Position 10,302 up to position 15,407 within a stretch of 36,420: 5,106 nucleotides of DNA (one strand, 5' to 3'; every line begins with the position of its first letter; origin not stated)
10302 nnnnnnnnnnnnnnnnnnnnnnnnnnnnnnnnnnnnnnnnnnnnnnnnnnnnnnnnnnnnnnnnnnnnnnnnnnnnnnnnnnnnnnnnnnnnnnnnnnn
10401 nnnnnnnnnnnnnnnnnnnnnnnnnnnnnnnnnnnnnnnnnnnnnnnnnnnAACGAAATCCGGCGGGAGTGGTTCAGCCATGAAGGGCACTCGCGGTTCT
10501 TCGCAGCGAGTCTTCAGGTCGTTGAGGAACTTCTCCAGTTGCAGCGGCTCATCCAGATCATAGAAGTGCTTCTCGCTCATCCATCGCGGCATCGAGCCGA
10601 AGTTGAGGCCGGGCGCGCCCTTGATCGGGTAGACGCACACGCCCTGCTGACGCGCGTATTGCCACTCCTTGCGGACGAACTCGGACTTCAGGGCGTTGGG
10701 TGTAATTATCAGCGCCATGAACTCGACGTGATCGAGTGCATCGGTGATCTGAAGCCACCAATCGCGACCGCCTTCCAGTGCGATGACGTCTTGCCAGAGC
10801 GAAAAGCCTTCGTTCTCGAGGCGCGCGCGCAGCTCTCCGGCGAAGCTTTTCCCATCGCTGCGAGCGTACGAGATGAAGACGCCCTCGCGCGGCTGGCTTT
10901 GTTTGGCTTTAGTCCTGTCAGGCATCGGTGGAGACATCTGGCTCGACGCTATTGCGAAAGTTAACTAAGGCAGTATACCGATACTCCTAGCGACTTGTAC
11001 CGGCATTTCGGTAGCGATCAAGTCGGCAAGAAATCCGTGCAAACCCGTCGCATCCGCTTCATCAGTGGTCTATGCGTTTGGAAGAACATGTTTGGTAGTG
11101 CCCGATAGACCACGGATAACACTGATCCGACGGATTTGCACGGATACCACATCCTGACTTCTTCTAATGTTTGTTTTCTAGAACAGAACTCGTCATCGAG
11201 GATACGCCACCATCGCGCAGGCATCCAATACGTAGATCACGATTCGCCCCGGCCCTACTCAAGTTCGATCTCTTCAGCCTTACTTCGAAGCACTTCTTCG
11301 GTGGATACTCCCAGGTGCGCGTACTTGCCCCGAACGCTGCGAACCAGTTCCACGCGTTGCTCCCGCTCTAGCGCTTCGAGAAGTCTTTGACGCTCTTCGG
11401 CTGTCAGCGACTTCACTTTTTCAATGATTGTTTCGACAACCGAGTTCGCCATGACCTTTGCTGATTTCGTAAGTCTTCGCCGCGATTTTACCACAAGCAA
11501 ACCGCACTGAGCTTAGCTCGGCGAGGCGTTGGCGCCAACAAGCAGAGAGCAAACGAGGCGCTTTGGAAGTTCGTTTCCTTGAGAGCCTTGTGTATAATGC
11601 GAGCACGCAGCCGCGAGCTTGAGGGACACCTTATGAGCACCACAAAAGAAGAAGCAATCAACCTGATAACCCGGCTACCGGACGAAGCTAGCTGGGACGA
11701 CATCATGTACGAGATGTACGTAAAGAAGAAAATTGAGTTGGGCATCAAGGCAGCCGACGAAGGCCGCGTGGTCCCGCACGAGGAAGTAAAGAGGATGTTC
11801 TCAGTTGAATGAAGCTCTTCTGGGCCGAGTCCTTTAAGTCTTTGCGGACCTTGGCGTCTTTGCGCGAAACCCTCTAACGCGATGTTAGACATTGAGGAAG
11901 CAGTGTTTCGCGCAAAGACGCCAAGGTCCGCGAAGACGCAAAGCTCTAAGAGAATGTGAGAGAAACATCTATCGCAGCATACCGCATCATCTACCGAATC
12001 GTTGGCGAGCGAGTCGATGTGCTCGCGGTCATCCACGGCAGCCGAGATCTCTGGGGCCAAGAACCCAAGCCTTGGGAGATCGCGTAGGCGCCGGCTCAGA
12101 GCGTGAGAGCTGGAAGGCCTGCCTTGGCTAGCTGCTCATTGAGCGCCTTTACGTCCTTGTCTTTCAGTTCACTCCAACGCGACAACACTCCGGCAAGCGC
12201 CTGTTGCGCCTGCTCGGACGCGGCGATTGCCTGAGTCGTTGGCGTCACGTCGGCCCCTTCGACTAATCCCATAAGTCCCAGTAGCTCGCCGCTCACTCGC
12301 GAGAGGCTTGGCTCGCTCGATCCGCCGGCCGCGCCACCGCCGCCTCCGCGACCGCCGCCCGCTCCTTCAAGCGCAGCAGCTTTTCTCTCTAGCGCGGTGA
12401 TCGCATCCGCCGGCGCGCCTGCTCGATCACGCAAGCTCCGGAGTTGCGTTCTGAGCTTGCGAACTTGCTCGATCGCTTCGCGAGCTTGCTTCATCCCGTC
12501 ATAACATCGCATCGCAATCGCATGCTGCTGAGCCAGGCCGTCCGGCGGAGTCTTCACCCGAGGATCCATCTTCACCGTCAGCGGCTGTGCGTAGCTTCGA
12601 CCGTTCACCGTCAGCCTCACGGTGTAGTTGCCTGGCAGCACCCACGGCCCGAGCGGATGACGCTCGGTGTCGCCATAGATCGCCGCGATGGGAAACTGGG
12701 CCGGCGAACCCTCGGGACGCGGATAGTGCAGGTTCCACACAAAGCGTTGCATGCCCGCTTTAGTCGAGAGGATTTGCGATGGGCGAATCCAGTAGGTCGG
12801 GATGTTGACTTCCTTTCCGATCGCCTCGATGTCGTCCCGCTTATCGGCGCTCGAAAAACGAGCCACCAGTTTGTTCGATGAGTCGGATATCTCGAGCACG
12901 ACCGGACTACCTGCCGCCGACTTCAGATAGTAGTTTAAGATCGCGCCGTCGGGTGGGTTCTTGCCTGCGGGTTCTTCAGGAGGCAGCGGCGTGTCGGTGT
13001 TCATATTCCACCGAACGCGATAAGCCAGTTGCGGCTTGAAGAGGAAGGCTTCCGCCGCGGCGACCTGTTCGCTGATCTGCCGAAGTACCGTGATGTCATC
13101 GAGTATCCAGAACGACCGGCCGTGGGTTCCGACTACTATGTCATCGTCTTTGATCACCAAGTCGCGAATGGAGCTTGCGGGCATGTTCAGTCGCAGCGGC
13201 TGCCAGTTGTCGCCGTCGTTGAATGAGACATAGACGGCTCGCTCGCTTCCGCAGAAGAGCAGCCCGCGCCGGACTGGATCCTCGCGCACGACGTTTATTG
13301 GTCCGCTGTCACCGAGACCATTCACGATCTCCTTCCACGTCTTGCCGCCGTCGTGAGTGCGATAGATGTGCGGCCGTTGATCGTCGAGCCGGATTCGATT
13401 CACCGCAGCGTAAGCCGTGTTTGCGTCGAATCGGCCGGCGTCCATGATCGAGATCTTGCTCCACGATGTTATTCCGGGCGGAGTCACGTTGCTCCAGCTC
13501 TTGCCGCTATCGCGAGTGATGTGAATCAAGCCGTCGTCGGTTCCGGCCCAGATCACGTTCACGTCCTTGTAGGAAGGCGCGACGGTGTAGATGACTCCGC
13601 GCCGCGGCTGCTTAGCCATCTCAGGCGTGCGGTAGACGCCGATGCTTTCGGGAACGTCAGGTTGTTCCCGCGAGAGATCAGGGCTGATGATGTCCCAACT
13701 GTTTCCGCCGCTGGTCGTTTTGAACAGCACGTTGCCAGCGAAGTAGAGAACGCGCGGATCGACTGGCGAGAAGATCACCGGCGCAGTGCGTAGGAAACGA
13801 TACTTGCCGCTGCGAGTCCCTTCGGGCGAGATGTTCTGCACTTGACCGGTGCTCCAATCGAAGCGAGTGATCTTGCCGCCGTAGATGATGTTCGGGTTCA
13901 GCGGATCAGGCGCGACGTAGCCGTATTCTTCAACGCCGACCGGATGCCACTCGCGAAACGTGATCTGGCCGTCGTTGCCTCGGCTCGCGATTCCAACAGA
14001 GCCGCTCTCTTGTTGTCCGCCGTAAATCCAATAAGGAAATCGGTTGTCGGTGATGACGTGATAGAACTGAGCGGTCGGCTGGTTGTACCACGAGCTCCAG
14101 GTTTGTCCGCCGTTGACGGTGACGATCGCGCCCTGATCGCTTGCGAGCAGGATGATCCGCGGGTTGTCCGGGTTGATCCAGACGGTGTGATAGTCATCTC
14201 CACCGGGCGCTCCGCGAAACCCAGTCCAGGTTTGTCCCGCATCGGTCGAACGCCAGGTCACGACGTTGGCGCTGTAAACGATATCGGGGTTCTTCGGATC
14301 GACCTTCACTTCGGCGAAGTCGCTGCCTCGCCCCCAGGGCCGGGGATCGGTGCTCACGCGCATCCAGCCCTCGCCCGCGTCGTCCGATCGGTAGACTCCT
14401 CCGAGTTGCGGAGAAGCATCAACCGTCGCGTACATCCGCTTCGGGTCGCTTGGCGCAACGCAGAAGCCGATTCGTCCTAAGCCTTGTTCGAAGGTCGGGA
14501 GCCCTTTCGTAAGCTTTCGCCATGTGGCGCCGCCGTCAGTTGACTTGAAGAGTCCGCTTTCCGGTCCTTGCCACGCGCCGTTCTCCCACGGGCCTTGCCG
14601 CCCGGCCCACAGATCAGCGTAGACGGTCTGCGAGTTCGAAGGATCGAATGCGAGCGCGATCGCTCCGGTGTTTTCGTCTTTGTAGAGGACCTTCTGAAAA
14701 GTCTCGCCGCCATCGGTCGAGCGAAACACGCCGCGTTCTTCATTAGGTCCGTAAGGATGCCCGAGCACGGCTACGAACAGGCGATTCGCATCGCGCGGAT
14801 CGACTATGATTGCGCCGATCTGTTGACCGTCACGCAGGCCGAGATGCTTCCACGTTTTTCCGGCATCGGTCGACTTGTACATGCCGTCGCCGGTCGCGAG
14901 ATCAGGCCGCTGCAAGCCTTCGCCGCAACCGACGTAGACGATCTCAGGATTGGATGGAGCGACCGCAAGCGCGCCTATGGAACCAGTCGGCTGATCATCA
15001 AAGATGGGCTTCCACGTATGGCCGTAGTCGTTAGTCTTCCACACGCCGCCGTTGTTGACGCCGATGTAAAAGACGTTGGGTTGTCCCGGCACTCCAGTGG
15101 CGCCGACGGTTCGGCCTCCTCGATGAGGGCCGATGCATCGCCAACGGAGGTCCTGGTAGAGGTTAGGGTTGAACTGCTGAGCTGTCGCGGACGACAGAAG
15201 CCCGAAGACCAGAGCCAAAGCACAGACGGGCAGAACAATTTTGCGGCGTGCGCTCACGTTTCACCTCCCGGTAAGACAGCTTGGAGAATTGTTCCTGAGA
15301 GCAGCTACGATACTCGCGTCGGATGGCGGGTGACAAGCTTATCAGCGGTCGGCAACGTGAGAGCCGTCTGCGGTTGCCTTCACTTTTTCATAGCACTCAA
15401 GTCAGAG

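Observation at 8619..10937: Stand-alone TIR-NB-ARC-WD40 STAND protein: candidate single-gene NAD+-targeting immune sensor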

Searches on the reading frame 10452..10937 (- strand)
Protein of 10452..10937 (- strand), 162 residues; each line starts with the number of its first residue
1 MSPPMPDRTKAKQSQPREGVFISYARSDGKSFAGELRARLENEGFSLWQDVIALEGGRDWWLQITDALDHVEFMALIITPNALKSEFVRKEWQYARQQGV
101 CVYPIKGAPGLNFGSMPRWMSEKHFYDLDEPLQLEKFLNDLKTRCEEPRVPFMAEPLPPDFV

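Call 18: search_solved_structures(query=window:10452-10937:-, max_evalue=1, show_alignments=5)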
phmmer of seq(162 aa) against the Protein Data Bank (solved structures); distinct sequences matched with E-value up to 1: 35.
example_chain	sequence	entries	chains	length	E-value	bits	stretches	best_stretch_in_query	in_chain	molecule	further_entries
7qqk_A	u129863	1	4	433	7.9e-06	28.8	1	15-90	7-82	TIR_SAVED fusion protein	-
9hq0_A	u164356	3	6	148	8.5e-05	25.5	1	18-85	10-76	NAD(+) hydrolase SARM1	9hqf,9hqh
10ra_A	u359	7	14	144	9.9e-05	25.3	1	19-85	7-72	Sterile alpha and TIR motif-containing protein 1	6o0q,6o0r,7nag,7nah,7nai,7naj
6o0u_A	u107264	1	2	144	9.9e-05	25.3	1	19-85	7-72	Sterile alpha and TIR motif-containing protein 1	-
9mw1_B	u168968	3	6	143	0.0001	25.2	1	19-85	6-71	NAD(+) hydrolase SARM1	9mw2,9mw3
10rb_A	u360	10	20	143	0.0001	25.2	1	19-85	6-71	NAD(+) hydrolase SARM1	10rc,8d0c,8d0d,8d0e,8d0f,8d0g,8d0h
9tzw_A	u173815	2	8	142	0.00011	25.1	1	19-85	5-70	NAD(+) hydrolase SARM1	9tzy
6wpk_A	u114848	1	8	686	0.00014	24.8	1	4-84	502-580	NAD(+) hydrolase SARM1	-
7anw_A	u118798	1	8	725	0.00014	24.8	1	4-84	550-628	NAD(+) hydrolase SARM1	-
6zfx_A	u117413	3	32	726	0.00014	24.8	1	4-84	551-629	NAD(+) hydrolase SARM1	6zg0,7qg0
7ld0_A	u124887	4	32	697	0.00014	24.8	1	4-84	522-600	NAD(+) hydrolase SARM1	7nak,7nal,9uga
7djt_A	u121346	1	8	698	0.00014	24.8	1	4-84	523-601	NAD(+) hydrolase SARM1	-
7knq_A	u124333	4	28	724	0.00015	24.7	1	4-84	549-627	NAD(+) hydrolase SARM1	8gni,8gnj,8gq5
9l2d_A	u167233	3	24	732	0.00015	24.7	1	4-84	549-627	NAD(+) hydrolase SARM1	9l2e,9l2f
7cm5_A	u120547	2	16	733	0.00015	24.7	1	4-84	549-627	NAD(+) hydrolase SARM1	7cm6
8qlo_A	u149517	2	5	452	0.00022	24.2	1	16-95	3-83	Toll/interleukin-1 receptor domain-containing protein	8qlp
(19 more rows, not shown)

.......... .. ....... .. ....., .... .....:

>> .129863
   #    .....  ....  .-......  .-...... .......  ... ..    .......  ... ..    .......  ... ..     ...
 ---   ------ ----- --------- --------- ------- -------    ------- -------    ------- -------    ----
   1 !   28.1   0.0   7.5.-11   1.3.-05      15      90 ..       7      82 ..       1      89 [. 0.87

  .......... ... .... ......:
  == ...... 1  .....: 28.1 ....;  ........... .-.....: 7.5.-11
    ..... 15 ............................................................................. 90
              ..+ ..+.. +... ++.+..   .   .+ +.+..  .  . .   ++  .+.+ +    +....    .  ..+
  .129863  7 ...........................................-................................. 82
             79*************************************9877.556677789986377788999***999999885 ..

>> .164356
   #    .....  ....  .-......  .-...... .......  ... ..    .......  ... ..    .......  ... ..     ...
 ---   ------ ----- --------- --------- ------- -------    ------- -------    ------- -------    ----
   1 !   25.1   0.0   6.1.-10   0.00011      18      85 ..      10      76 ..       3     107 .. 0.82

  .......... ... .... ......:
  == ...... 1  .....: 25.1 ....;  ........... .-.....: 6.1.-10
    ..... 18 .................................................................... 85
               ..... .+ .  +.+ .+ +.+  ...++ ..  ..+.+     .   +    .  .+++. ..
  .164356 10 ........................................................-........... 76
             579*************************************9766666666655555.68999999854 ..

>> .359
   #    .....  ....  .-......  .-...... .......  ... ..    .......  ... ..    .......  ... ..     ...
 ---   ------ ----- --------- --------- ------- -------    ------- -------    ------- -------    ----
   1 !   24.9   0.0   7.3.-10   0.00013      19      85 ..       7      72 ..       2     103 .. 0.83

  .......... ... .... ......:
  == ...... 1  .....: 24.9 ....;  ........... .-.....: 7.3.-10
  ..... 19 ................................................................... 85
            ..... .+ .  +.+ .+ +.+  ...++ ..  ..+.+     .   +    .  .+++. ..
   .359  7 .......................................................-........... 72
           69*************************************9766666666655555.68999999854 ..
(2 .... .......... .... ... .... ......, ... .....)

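Call 57: search_solved_structures(query=A3, max_evalue=0.01, show_alignments=5)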
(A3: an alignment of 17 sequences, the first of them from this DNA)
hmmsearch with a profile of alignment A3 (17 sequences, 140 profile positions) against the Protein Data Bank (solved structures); distinct sequences matched with E-value up to 0.01: 35.
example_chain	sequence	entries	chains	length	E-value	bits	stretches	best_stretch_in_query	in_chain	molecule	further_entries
8qlo_A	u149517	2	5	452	1.7e-07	34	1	7-139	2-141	Toll/interleukin-1 receptor domain-containing protein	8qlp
7qqk_A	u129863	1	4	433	1.9e-07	33.8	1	4-82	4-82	TIR_SAVED fusion protein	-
10ra_A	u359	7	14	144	9.2e-07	31.6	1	8-79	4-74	Sterile alpha and TIR motif-containing protein 1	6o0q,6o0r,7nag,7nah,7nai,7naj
6o0u_A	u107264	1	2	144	9.7e-07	31.5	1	8-79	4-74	Sterile alpha and TIR motif-containing protein 1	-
9hq0_A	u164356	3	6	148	1.3e-06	31.2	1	9-79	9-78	NAD(+) hydrolase SARM1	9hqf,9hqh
9mw1_B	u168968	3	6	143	1.3e-06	31.2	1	10-79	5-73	NAD(+) hydrolase SARM1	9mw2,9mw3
9tzw_A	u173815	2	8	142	1.4e-06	31.1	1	10-79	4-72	NAD(+) hydrolase SARM1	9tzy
10rb_A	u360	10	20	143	1.4e-06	31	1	10-79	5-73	NAD(+) hydrolase SARM1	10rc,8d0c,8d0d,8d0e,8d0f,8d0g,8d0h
8j8h_B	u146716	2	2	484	4.2e-06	29.5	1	7-139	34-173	TIR domain-containing protein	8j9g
9m0n_A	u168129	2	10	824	5.8e-06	29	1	12-115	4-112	Tetratricopeptide repeat protein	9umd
7uxr_A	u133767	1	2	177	8.1e-06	28.6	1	10-93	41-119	TIR domain protein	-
8z92_E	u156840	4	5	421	8.3e-06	28.5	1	9-139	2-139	TIR domain-containing protein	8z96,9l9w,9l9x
8u7b_B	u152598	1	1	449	9.4e-06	28.4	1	9-139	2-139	TIR domain-containing protein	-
8ifk_A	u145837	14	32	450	9.4e-06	28.3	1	9-139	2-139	TIR domain-containing protein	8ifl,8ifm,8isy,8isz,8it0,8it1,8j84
6o0v_A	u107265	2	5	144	1.8e-05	27.4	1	8-79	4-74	Sterile alpha and TIR motif-containing protein 1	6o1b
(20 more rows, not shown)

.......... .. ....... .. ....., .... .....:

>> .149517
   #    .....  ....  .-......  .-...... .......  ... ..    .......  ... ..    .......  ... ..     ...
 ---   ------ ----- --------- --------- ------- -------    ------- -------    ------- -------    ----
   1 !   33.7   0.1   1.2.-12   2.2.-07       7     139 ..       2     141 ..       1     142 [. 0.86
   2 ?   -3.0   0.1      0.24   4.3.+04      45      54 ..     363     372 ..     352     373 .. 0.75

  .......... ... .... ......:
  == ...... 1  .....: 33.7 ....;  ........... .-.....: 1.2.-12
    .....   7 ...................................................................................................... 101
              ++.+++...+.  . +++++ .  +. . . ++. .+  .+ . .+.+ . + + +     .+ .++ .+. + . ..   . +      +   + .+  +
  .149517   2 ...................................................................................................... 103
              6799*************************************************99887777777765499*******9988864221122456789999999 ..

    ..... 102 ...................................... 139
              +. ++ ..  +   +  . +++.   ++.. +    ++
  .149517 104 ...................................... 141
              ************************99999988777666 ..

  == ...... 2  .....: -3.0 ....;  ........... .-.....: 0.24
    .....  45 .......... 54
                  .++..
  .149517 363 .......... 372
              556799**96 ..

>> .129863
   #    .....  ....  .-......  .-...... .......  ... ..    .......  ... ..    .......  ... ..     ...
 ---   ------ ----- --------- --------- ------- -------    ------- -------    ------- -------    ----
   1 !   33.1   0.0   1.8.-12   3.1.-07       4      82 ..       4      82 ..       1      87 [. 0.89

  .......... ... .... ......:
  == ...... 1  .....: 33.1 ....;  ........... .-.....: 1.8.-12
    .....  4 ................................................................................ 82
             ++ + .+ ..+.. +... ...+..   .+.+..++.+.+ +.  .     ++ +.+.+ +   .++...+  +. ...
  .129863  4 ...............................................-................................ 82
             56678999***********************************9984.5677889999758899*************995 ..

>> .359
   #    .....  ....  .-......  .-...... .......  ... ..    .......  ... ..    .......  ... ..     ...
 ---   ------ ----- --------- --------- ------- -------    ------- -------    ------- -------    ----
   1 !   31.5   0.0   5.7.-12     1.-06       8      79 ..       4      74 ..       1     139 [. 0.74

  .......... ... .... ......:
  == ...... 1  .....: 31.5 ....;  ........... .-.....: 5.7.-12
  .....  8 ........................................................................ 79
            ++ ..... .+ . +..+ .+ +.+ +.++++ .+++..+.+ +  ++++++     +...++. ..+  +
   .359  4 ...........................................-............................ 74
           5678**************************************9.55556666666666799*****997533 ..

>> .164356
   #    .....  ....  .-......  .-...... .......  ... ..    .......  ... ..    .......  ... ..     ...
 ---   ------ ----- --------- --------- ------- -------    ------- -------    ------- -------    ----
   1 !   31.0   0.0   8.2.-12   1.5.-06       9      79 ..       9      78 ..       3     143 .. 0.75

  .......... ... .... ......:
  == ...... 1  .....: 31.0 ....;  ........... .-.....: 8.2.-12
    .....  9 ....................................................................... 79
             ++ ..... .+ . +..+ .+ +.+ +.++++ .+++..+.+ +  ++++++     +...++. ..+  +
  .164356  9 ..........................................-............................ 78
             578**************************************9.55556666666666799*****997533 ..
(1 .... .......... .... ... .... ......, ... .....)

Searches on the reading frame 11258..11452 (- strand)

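Call 91: search_protein_families(library=pfam, proteins=[window:11258-11452:-], max_evalue=1)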
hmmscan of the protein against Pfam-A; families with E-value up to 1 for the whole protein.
seq(65 aa): 1 family
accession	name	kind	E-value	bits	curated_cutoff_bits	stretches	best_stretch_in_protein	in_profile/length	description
PF17944.6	Arg_decarbox_C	-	0.083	13.9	23.3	1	14-30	27-43/51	Arginine decarboxylase C-terminal helical extension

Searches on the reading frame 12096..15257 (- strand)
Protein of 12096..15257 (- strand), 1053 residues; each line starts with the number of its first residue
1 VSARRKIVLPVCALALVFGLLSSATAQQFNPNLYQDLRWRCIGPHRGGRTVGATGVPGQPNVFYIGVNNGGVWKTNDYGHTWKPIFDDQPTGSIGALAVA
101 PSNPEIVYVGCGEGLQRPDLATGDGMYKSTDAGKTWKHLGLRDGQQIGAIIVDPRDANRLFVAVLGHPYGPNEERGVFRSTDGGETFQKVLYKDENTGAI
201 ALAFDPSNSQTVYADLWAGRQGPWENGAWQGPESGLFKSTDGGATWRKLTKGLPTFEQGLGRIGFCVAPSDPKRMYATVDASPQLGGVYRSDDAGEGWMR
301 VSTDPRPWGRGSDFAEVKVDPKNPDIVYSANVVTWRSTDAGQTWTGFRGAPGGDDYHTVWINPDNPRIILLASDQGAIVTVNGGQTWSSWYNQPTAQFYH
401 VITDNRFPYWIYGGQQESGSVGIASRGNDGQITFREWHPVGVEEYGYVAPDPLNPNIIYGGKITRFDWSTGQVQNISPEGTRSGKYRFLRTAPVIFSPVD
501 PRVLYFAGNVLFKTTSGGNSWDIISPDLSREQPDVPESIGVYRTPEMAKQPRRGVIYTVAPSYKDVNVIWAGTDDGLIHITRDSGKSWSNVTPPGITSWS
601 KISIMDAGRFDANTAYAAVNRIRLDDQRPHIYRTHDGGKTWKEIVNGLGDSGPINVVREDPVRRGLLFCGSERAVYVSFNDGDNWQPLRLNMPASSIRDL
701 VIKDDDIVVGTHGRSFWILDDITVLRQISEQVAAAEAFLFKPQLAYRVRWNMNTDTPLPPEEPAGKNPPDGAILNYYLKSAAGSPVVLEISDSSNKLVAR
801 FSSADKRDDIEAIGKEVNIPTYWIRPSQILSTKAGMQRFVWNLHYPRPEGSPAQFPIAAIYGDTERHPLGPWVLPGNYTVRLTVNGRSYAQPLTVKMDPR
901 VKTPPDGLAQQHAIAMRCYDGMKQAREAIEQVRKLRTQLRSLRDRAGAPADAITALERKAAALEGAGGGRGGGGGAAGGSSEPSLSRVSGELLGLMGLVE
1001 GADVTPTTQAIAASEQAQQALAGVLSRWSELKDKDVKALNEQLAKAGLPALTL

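Call 19: search_protein_families(library=pfam, proteins=[window:12096-15257:-], max_evalue=0.01)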
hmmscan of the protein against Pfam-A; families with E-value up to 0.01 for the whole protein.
window:12096-15257:- (1053 aa): 5 families
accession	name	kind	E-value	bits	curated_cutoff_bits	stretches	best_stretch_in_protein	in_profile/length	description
PF15902.12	Sortilin-Vps10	-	1.5e-30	106.8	33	4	126-253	3-116/446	Sortilin, neurotensin receptor 3,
PF02012.26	BNR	-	3.8e-10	38.6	27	0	632-642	1-11/12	BNR/Asp-box repeat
PF13088.12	BNR_2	-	1e-06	28.7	31.4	0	479-644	43-201/277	BNR repeat-like domain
PF14870.12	PSII_BNR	-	8.6e-06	25.6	27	0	230-346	34-139/303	Photosynthesis system II assembly factor YCF48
PF15899.11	BNR_6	-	0.0032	17.8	27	0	127-139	2-14/14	BNR-Asp box repeat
